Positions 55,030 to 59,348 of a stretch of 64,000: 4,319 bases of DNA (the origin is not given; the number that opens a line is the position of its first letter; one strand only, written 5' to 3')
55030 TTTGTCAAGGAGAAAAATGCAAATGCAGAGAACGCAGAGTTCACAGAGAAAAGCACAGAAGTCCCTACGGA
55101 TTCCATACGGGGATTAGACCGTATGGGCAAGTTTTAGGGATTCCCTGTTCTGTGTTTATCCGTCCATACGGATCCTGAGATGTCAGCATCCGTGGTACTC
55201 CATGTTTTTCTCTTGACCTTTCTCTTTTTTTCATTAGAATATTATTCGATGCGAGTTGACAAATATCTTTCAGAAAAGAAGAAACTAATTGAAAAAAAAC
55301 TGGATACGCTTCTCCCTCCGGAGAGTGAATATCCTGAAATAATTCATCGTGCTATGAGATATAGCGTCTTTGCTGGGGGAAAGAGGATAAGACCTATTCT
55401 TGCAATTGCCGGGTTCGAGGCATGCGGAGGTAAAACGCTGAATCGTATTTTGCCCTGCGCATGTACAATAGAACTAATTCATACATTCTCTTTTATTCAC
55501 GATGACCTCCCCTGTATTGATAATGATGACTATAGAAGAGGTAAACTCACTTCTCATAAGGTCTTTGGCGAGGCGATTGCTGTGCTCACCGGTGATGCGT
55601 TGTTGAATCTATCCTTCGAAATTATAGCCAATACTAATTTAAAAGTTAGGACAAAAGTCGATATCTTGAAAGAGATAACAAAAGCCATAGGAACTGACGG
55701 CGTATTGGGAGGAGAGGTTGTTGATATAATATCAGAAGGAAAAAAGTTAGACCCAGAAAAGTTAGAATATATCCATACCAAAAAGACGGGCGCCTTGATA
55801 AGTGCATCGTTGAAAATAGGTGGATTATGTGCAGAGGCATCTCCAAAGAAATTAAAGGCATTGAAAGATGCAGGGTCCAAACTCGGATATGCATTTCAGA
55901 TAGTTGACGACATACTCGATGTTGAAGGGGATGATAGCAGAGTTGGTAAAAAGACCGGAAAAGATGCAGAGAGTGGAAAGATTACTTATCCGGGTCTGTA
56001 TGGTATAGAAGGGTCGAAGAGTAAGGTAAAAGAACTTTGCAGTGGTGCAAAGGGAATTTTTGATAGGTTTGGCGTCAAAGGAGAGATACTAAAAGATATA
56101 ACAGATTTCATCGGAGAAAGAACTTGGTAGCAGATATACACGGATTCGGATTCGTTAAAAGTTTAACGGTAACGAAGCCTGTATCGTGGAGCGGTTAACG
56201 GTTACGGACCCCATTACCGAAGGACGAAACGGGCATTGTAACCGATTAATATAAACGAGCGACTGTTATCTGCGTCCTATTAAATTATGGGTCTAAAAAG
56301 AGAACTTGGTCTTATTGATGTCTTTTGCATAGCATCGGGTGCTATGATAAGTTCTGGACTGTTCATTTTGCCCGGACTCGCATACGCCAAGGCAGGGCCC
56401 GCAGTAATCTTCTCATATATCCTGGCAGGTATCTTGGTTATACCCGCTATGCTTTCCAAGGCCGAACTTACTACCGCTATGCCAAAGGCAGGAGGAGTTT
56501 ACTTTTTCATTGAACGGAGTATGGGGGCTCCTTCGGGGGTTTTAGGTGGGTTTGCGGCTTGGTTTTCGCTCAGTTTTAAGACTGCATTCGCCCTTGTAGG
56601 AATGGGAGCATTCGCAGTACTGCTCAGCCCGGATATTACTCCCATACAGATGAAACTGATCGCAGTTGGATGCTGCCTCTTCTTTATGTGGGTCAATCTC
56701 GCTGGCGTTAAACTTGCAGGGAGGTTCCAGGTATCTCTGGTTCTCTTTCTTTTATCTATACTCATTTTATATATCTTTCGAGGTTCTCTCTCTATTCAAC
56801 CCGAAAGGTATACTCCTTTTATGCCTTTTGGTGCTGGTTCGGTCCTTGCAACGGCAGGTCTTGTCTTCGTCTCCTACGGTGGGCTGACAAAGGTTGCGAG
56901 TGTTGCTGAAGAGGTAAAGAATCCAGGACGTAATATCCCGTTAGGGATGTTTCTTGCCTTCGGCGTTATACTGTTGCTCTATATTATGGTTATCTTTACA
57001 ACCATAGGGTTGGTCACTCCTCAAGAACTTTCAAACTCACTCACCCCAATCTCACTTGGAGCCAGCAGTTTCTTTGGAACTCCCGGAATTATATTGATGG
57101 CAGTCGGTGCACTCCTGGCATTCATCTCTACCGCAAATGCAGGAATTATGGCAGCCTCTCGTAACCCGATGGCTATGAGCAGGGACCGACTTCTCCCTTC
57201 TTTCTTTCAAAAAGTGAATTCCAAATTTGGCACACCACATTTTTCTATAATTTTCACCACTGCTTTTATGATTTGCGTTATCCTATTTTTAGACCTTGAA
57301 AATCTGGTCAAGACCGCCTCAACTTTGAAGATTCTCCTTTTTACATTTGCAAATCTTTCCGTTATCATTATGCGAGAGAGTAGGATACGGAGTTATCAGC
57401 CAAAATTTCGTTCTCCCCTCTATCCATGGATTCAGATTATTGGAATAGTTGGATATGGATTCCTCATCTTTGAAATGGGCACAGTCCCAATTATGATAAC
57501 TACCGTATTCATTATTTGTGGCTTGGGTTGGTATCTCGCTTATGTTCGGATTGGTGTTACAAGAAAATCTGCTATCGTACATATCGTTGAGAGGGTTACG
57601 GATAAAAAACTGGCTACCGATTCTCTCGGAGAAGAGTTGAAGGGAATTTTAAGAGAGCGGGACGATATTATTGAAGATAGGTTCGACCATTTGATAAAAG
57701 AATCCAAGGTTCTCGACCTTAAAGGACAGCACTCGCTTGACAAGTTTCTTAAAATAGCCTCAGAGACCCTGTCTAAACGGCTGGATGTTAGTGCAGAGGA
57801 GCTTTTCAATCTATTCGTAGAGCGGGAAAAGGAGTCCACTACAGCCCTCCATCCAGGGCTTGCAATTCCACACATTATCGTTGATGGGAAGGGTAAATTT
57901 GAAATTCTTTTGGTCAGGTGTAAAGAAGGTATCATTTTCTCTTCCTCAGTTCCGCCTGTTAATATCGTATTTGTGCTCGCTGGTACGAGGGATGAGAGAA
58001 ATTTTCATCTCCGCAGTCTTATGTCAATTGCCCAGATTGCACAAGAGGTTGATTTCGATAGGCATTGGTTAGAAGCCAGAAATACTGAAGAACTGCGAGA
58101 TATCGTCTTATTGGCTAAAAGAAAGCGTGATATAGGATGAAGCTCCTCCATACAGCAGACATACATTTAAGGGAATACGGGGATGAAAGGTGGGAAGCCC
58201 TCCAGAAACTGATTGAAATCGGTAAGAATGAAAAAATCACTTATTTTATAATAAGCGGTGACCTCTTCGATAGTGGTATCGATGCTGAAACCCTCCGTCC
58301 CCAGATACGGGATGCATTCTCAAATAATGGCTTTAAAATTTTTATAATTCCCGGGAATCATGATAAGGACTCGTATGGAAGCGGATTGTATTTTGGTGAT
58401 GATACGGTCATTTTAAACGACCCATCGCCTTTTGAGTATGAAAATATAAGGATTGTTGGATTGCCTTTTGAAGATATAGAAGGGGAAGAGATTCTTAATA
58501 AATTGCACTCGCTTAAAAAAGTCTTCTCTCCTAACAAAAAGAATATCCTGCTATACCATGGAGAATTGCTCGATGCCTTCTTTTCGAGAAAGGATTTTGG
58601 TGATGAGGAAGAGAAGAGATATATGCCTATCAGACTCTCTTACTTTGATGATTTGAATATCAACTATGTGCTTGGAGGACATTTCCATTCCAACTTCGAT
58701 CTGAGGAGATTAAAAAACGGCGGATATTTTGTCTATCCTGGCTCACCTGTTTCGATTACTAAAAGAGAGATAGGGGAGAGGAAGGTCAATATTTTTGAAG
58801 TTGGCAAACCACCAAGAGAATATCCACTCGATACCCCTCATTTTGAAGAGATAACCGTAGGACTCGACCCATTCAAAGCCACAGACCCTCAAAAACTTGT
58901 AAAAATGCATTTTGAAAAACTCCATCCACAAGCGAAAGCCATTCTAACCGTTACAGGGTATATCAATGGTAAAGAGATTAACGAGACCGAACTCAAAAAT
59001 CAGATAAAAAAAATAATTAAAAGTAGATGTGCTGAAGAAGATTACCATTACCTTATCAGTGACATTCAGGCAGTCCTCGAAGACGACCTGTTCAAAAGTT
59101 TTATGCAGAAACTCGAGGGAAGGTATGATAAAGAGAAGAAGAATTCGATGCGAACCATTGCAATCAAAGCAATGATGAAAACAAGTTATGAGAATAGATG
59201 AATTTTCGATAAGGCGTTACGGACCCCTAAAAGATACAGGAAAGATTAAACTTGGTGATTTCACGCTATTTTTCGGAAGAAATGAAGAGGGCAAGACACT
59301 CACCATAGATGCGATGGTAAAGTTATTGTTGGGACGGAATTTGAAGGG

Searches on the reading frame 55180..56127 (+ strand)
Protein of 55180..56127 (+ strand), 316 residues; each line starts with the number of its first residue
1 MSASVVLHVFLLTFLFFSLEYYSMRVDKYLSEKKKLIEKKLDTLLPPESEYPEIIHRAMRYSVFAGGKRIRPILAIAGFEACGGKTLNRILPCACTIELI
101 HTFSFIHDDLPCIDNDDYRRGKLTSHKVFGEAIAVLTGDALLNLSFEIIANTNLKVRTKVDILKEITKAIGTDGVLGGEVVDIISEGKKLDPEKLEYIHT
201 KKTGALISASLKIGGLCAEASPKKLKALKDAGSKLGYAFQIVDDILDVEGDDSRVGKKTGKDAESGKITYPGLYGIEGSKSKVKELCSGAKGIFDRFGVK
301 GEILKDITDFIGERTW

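Call 76: search_protein_families(library=pfam, proteins=[window:55180-56127:+], max_evalue=0.0001)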
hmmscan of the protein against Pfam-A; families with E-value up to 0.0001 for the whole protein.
window:55180-56127:+ (316 aa): 1 family
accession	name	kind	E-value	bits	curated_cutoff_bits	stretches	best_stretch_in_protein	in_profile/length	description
PF00348.22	polyprenyl_synt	-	5.4e-58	196.6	27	1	53-283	2-227/251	Polyprenyl synthetase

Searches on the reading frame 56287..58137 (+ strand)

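Call 76: search_protein_families(library=pfam, proteins=[window:56287-58137:+], max_evalue=0.0001)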
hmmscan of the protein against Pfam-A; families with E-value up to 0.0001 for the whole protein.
window:56287-58137:+ (617 aa): 3 families
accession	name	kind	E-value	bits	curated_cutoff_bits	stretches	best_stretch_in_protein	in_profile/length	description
PF13520.12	AA_permease_2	-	6.3e-49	167.5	27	1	7-395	1-402/427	Amino acid permease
PF00324.27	AA_permease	-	6.9e-40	137.6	24.6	1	12-419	2-447/470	Amino acid permease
PF00359.27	PTS_EIIA_2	-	7.3e-20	71.9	27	1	483-607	16-141/144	Phosphoenolpyruvate-dependent sugar phosphotransferase system, EIIA 2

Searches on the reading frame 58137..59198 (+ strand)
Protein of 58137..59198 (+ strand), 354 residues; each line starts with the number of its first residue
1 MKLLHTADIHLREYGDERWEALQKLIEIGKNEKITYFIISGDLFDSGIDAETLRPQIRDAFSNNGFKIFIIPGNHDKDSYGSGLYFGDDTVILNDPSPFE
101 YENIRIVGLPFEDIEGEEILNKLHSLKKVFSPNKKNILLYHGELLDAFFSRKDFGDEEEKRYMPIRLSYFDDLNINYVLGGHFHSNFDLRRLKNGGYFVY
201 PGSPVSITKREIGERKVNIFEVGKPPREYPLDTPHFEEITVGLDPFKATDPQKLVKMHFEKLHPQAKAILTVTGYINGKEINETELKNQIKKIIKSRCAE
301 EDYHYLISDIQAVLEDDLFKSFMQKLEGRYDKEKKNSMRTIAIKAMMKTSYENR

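Call 76: search_protein_families(library=pfam, proteins=[window:58137-59198:+], max_evalue=0.0001)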
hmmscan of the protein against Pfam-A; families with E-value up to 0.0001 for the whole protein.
window:58137-59198:+ (354 aa): 1 family
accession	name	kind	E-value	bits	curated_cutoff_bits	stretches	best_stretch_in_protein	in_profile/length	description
PF00149.33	Metallophos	-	4.6e-17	63.5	21.5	1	1-185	1-190/191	Calcineurin-like phosphoesterase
